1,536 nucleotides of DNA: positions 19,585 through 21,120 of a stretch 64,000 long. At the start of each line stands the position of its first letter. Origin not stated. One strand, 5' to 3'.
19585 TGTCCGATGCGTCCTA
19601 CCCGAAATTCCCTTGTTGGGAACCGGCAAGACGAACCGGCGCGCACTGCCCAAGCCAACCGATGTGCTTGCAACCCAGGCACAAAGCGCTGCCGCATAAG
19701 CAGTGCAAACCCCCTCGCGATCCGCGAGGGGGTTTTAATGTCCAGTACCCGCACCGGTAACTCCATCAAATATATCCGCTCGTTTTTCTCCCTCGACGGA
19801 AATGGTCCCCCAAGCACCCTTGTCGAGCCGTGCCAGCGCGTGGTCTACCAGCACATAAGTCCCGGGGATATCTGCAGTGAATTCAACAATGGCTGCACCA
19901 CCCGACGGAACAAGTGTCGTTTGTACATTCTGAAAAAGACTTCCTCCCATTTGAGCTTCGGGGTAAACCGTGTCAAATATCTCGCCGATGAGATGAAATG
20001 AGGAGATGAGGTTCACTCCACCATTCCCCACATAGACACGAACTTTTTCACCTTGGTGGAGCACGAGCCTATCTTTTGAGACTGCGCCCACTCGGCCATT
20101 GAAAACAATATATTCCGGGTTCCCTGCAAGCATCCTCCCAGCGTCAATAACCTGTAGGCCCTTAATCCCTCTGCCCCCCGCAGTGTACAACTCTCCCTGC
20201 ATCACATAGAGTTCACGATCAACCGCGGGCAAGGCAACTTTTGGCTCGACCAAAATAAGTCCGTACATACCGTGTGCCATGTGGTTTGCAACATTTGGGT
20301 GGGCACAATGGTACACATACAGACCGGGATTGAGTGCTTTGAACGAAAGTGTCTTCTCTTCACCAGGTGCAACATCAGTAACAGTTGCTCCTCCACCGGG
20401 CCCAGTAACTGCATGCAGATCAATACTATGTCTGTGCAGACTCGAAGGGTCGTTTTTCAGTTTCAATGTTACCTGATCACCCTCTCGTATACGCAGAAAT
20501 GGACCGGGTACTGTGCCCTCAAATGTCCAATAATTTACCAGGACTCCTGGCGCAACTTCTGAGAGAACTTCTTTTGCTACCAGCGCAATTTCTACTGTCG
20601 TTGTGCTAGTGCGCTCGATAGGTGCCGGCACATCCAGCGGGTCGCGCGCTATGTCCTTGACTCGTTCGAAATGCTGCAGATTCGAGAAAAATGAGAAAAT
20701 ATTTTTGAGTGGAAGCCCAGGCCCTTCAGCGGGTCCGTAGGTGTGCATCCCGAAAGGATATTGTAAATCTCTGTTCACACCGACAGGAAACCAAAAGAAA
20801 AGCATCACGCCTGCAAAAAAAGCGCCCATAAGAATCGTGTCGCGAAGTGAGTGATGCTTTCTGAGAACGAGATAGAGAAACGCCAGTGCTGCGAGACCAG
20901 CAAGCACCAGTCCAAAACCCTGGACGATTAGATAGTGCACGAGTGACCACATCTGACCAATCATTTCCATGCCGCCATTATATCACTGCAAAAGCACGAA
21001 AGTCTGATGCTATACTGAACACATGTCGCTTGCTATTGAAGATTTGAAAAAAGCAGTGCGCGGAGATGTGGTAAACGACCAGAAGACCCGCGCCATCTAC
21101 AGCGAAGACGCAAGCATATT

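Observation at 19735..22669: Membrane-anchored copper nitrite reductase (NirK-type), divergent from a FAD-linked oxidase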

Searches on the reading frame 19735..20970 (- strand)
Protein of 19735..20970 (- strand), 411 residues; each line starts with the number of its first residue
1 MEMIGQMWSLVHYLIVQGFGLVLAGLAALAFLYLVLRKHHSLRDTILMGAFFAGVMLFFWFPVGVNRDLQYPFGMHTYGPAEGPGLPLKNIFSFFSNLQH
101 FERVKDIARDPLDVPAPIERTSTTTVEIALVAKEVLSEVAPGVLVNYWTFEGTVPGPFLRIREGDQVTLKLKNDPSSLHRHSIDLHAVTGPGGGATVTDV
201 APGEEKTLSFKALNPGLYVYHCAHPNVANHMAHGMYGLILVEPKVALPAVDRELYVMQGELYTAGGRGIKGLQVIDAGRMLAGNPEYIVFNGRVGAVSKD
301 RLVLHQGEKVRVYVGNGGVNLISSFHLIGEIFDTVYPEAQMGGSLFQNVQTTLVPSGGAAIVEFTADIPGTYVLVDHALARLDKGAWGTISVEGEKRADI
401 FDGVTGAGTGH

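Call 5: search_solved_structures(query=window:19735-20970:-, show_alignments=3)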
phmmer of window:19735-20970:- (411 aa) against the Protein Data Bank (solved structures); distinct sequences matched with E-value up to 0.001: 195 (the best 60 are shown).
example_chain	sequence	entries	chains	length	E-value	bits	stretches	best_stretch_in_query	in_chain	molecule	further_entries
5tb7_A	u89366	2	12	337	8.6e-97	328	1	112-401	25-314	Nitrite reductase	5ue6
1kbv_A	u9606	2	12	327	1.4e-96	327.3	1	112-401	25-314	Major outer membrane protein PAN 1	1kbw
2zoo_A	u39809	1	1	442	1.5e-95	323.9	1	107-406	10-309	Probable nitrite reductase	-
6tfd_A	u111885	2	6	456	1.3e-94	320.8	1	104-400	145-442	Copper-containing nitrite reductase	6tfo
6qpt_A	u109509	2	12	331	1.8e-93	317.1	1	107-403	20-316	Copper-containing nitrite reductase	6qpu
2dv6_A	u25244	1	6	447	1.9e-93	317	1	105-400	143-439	Nitrite reductase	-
9fui_A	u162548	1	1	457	2.1e-93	316.9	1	107-403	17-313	Copper-containing nitrite reductase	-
9fom_A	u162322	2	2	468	2.2e-93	316.8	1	107-403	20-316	Copper-containing nitrite reductase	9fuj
2yqb_A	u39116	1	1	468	3.6e-93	316.1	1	107-403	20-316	COPPER-CONTAINING NITRITE REDUCTASE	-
9fuh_A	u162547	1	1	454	4.7e-93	315.7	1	107-403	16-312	Copper-containing nitrite reductase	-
6qpv_A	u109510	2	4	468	4.7e-93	315.7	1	107-403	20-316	Copper-containing nitrite reductase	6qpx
6qpz_A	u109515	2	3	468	5.1e-93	315.6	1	107-403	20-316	Copper-containing nitrite reductase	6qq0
3ziy_A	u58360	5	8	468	5.1e-93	315.6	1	107-403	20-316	COPPER-CONTAINING NITRITE REDUCTASE | Nitrite reductase, copper-containing | Nitrite reductase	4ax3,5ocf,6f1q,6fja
6qq1_A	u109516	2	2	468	5.3e-93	315.5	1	107-403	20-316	Copper-containing nitrite reductase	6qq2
3zbm_A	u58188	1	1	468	5.5e-93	315.5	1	107-403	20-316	COPPER-CONTAINING NITRITE REDUCTASE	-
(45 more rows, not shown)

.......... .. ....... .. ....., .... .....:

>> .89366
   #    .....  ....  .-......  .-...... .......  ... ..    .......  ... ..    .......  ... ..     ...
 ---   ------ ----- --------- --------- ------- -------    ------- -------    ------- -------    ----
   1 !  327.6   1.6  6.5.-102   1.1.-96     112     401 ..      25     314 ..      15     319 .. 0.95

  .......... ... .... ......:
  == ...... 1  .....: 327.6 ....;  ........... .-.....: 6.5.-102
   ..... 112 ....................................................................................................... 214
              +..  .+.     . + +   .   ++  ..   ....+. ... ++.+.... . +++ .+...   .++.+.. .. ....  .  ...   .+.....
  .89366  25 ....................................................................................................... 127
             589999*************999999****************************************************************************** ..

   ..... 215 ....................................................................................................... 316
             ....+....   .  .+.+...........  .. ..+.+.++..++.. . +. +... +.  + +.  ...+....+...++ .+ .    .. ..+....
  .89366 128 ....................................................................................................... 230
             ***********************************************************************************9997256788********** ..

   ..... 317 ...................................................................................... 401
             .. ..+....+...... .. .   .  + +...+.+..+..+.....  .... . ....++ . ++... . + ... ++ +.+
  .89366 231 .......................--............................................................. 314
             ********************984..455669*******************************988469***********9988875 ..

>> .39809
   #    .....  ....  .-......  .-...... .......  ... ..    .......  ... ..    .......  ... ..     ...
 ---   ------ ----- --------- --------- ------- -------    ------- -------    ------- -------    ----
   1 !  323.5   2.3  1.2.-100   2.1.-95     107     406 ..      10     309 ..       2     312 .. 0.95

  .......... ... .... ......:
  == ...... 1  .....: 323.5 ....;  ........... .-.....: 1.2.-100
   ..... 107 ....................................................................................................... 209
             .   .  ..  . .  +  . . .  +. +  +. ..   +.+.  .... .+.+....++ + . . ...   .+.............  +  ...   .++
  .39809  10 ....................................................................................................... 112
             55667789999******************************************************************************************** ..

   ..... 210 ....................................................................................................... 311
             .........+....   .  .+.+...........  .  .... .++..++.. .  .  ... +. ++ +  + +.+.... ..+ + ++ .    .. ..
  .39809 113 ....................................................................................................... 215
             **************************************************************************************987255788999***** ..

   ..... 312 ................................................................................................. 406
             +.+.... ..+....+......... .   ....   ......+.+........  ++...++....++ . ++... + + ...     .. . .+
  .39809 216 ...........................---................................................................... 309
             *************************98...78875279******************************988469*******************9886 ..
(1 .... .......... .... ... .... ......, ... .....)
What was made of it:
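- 19735..20970 (-): nirK coding sequence, 411 aa: copper-containing nitrite reductase of the AniA/HdNIR-like subgroup, Patescibacteria clade. PDB matches to AniA 1kbv/5tb7 at E~1e-96 (call 5).
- Closest known: N-terminally extended NirKs: Hyphomicrobium denitrificans HdNIR. Same: The cores are equally close (E 1e-91 to 1e-94, call 5).
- Closest known: Anammox KSU-1 NirK. Same: A next-tier relative (E 8.5e-66, call 5).
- Solved NirK structures match at E 1e-91 to 1e-97 (call 5).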

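Call 7: search_protein_families(library=pfam, proteins=[window:19735-20970:-], max_evalue=0.01)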
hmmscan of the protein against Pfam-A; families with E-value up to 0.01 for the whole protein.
window:19735-20970:- (411 aa): 3 families
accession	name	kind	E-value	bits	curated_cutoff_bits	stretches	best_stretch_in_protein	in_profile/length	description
PF07732.21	Cu-oxidase_3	-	1.8e-14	54.3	21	1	145-244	15-117/119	Multicopper oxidase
PF07731.20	Cu-oxidase_2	-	2.1e-13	50.7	20.4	2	162-244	38-136/137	Multicopper oxidase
PF13473.12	Cupredoxin_1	-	4.8e-05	23.8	27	1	159-223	37-93/104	Cupredoxin-like domain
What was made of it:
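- On Copper-containing nitrite reductase NirK (TIGR02376, EC 1.7.2.1): Pfam Cu-oxidase_3 and Cu-oxidase_2 (call 7).
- Pfam sees only the generic Cu-oxidase_3 and Cu-oxidase_2 domains (call 7).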

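Call 8: search_protein_families(library=ncbifam, proteins=[window:19735-20970:-], max_evalue=0.01)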
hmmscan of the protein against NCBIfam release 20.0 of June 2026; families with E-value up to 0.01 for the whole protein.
window:19735-20970:- (411 aa): 7 families
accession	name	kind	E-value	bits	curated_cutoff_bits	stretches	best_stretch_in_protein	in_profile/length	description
TIGR02376.1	Cu_nitrite_red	equivalog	9.6e-93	311.1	296.3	1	103-404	5-322/326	copper-containing nitrite reductase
TIGR01480.1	copper_res_A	subfamily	8.5e-15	54.2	478.95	1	123-257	43-177/593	copper resistance system multicopper oxidase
NF008205.1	PRK10965.1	equivalog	1.9e-10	40.2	525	1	93-243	14-165/529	multicopper oxidase CueO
TIGR03389.1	laccase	equivalog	3.7e-08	32.6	558.9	1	148-297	25-178/539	laccase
TIGR03388.1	ascorbase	equivalog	4.7e-08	32.2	614.8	1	149-244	24-122/542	L-ascorbate oxidase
TIGR04246.1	nitrous_NosZ_Gp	equivalog_domain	0.00014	20.3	625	1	159-243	501-578/578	Sec-dependent nitrous-oxide reductase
NF008135.0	PRK10883.1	equivalog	0.0019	16.7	581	1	135-245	55-167/471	cell division protein FtsP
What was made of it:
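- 19735..20970 (-): TIGR02376 scores 311.1 bits against a cutoff of 296.3 (call 8).
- On Copper-containing nitrite reductase NirK (TIGR02376, EC 1.7.2.1): 311.1 bits against a cutoff of 296.3, residues 103-404 (call 8)
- On Multicopper oxidase / two-domain laccase: Multicopper-oxidase models score 17-54 bits against cutoffs above 470 (call 8).
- Checked: The matches are far beyond chance: E 9.6e-93 to TIGR02376 (call 8) and E~1e-96 to AniA (call 5).
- TIGR02376 equivalog above its cutoff (call 8). There are weak hits to CopA, CueO and laccase models (call 8). Those multicopper-oxidase hits score 17-54 bits against cutoffs of 470-615, while the NirK equivalog passes its cutoff (call 8).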

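Call 12: find_homologous_proteins(query=window:19735-20970:-, max_evalue=1e-20)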
Query window:19735-20970:- (411 aa): 8000 proteins with E <= 1e-20 among 8000 candidates; the best 120 are listed.
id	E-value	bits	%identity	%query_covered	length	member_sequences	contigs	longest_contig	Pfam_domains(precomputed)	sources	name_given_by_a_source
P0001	1.8e-274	928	100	100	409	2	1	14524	PF07731.21,PF07732.22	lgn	-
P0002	2.6e-222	756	79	100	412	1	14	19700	PF07731.21,PF13473.13,PF07732.22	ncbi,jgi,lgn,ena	-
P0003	3.6e-222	756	80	100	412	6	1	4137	PF07731.21,PF07732.22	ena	-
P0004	4.0e-222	756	79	100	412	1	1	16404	PF07731.21,PF07732.22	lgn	-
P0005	1.4e-221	754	80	100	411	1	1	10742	PF07731.21,PF13473.13,PF07732.22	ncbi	-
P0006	1.6e-221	754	79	100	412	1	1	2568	PF07731.21,PF07732.22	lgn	-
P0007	4.4e-220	749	80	100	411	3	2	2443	PF07731.21,PF07732.22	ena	-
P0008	3.9e-219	746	77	100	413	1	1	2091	PF07731.21,PF07732.22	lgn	-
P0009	7.5e-219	745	77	100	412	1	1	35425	PF07731.21,PF13473.13,PF07732.22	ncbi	-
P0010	1.5e-218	744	79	100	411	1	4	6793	PF07731.21,PF07732.22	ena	-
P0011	1.9e-218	744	77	100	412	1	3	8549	PF07731.21,PF07732.22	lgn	-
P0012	1.9e-218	744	79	98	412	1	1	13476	PF07731.21,PF07732.22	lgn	-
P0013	2.2e-218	743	79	100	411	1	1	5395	PF07731.21,PF07732.22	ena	-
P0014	2.7e-218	743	77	100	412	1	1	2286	PF07731.21,PF07732.22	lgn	-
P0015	8.7e-218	742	78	100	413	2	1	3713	PF07731.21,PF07732.22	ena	-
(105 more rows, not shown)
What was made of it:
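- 19735..20970 (-): A 100% identical public protein, P0001, exists, and hundreds of 70-80% identical homologs are named copper-containing nitrite reductase (call 12).
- On CPR (Patescibacteria) NirK clade: The top 120 hits are 70-100% identical at 96-100% coverage, and all those that carry a taxon name are Kaiserbacteria, Paceibacterota, Parcubacteria, Minisyncoccota or Patescibacteria (call 12).
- The public gene call P0001 starts two residues later (409 aa, call 12).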

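Call 13: find_related_loci(query=window:19735-20970:-, collection=genome_contigs, flank=10000)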
Query window:19735-20970:- (411 aa) in genome_contigs; peptide patterns used: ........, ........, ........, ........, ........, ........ (x = any residue, [..] = any of these).
131 stretches matched a pattern; 62 encode a relative of the query (tblastn E <= 1e-3); 62 distinct loci.
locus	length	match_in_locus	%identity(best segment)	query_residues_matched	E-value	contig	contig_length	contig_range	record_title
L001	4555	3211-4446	79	1-411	0e+0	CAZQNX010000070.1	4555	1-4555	MAG TPA_asm: uncultured Candidatus Saccharibacteria bacterium isolate SRP298887_co1_182 genome assembly, contig: NODE_25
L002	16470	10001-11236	77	1-411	0e+0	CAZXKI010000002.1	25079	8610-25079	MAG TPA_asm: uncultured Candidatus Saccharibacteria bacterium isolate SRP292972_co1_114 genome assembly, contig: NODE_93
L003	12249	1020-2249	77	1-410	0e+0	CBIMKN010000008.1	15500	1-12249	MAG TPA_asm: uncultured bacterium isolate SRR16817059_concoct_14 genome assembly, contig: ERZ27394141.632, whole genome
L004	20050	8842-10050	77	1-403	0e+0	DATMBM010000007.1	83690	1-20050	MAG TPA_asm: Candidatus Paceibacterota bacterium isolate SMAG_U13353 k141_567177, whole genome shotgun sequence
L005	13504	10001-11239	76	1-411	0e+0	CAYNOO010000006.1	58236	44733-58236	MAG TPA_asm: uncultured Candidatus Saccharibacteria bacterium isolate SRP193066_co1_20 genome assembly, contig: NODE_602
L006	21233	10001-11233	75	1-411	0e+0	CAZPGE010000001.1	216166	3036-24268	MAG TPA_asm: uncultured Candidatus Saccharibacteria bacterium isolate ERP113451_co1_69 genome assembly, contig: NODE_14_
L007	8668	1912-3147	75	1-411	0e+0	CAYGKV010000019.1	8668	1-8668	MAG TPA_asm: uncultured Candidatus Saccharibacteria bacterium isolate ERP113451_co5_294 genome assembly, contig: NODE_52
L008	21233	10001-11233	74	1-411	0e+0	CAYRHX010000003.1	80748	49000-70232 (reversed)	MAG TPA_asm: uncultured Candidatus Saccharibacteria bacterium isolate ERP113451_co3_61 genome assembly, contig: NODE_103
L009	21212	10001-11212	73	1-404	0e+0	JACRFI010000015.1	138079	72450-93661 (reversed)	MAG: Candidatus Kaiserbacteria bacterium isolate NC_groundwater_1721_Pr3_B-0.1um_51_76 SR-2_scaffold_141_1913966, whole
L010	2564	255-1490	74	1-411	0e+0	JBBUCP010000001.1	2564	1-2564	MAG: Patescibacteria group bacterium isolate H52-bin124_1 H52_bin124_1_000000000001, whole genome shotgun sequence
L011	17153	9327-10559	74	1-411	0e+0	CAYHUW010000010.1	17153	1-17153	MAG TPA_asm: uncultured Candidatus Saccharibacteria bacterium isolate ERP119705_co17_1001 genome assembly, contig: NODE_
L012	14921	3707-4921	72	1-405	0e+0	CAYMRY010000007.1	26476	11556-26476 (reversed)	MAG TPA_asm: uncultured Candidatus Saccharibacteria bacterium isolate SRP150892_co2_47 genome assembly, contig: NODE_238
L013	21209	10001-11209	72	1-403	0e+0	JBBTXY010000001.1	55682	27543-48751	MAG: Patescibacteria group bacterium isolate H51-bin041_1 H51_bin041_1_000000000001, whole genome shotgun sequence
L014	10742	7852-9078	80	1-410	0e+0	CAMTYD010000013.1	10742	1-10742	MAG: uncultured Parcubacteria group bacterium isolate G02_MAG_00011 genome assembly, contig: G02_MAG_00011_000000000039,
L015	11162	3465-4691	73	4-411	0e+0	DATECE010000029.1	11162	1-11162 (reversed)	MAG TPA_asm: Candidatus Paceibacterota bacterium isolate SMAG_U8263 k141_2097416, whole genome shotgun sequence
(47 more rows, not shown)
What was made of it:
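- On CPR (Patescibacteria) NirK clade: All 62 GTDB loci come from such MAGs (call 13).
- Closest known: CPR/Parcubacteria NirK clade. Same: It is 70-80% identical over the full length, including the N-terminal extension, to proteins annotated as copper-containing nitrite reductase from Kaiserbacteria, Paceibacterota and Parcubacteria (calls 12, 13).
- Checked: All 62 related loci come from Patescibacteria-type MAGs (call 13).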

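Call 40: predict_structure(alignment_id=A1)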
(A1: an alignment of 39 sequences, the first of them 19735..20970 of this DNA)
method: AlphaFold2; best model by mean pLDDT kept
length: 411 residues; sequences in the alignment: 39
mean_pLDDT: 70.8   pTM: 0.71
mean pLDDT of the five models: 70.8, 70.3, 65.4, 64.6, 63.3
residues with pLDDT >= 90: 70; 70-90: 170; 50-70: 90; < 50: 81
segments of 3 or more residues with pLDDT < 50: 16-18, 62-65, 67-72, 74-76, 80-86, 225-232, 262-292, 294-300, 380-382, 408-411
pLDDT, mean of each block of 10 residues (from residue 1): 53 51 69 85 85 68 48 48 48 69 80 90 92 77 70 87 92 87 69 70 91 87 51 69 88 82 37 31 36 47 87 76 76 85 84 82 89 72 62 78 59 39
secondary structure, 60 per line:
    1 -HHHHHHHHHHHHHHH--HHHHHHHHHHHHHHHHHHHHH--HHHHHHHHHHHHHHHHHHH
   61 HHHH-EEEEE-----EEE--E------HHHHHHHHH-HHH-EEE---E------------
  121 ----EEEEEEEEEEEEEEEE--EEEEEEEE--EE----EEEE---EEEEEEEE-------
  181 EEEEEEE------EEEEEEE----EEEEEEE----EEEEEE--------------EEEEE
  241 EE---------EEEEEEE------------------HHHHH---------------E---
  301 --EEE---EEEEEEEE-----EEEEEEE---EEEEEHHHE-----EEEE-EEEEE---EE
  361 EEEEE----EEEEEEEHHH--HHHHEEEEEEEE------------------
elements in order: H2-16 H19-39 H42-64 E66-70 E76-78 H88-96 E102-104 E125-140 E143-150 E159-162 E166-173 E181-187 E194-200 E205-211 E216-221 E236-242 E252-258 H277-281 E303-305 E309-316 E322-328 E332-336 E346-349 E351-355 E359-365 E370-376 H382-385 E386-393
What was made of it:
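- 20860..20943 (-): Transmembrane helix 1 (residues 10-37), containing the invariant Q17-G18-F19-G20-L21 kink. AlphaFold2 helices 2-16 and 19-39 (call 40).
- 20776..20838 (-): Transmembrane helix 2 (residues 45-65). The loop before it (residues 38-44, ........) is positively charged and predicted to be cytoplasmic. AlphaFold2 helix 42-64 (call 40).
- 20635..20775 (-): Conserved linker next to the membrane (residues 66-112), motif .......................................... AlphaFold2 confidence is low for residues 62-86 (call 40).
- Checked: AlphaFold2 predicts helices at 2-16, 19-39 and 42-64 (call 40).
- The AlphaFold2 model has only moderate confidence (mean pLDDT 70.8), below 50 on average for residues 61-90 and 261-300 (call 40).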
